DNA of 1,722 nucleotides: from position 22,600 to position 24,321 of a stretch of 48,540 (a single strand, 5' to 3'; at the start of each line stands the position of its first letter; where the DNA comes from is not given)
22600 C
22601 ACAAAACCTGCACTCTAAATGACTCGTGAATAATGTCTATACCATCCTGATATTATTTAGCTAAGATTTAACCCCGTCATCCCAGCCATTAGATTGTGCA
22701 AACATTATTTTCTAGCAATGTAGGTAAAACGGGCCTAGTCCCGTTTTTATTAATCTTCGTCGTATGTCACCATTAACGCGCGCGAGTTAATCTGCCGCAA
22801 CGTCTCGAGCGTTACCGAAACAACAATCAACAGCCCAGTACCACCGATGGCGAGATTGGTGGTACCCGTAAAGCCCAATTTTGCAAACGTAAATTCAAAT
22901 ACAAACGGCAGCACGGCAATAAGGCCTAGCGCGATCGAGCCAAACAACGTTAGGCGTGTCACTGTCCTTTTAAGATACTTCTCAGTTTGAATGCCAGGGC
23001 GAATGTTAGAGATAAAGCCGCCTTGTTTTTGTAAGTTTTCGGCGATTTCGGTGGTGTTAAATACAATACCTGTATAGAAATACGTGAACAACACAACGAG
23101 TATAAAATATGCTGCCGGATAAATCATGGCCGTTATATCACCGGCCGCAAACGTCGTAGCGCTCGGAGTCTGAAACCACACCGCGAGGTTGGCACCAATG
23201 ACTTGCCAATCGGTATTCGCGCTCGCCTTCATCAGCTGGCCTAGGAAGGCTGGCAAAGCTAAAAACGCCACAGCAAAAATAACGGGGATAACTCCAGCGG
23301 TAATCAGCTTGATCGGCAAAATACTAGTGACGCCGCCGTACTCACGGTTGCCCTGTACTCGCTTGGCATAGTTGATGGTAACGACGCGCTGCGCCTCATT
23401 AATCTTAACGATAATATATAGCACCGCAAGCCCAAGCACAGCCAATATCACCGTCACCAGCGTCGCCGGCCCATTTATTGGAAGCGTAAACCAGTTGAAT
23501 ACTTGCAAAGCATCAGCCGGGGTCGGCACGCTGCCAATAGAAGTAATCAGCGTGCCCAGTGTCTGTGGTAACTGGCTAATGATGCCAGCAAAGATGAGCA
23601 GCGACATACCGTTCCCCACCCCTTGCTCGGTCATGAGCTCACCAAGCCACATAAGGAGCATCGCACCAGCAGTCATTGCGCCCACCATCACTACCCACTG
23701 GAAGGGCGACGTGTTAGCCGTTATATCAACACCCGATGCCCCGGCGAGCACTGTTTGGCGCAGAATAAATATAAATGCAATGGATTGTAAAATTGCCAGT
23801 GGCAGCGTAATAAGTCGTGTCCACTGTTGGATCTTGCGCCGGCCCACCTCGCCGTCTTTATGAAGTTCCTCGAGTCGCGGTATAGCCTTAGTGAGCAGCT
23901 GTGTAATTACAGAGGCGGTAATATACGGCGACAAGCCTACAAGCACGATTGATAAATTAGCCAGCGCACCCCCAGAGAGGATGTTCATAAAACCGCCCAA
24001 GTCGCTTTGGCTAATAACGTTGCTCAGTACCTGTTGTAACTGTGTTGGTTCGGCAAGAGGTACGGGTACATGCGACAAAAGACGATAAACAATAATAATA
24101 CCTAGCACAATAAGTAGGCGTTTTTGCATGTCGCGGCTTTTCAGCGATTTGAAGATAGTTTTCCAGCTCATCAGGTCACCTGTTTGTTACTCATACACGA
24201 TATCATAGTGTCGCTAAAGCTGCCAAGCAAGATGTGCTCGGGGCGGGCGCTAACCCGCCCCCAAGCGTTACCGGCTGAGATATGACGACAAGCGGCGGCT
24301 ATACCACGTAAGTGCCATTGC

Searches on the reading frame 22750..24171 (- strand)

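Call 11: search_protein_families(library=ncbifam, proteins=[window:22750-24171:-], max_evalue=0.00001)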
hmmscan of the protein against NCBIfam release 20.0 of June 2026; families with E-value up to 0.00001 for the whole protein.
window:22750-24171:- (473 aa): 3 families
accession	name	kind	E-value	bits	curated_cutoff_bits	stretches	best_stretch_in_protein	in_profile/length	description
TIGR00967.1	3a0501s007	equivalog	6.9e-107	357.9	253.6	1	17-465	2-409/414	preprotein translocase subunit SecY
NF009082.0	PRK12417.1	equivalog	2.3e-36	125.3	353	1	11-434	8-367/406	accessory Sec system protein translocase subunit SecY2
TIGR02920.1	acc_sec_Y2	equivalog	1.3e-33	116.4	249.6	1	16-432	3-358/395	accessory Sec system protein translocase subunit SecY2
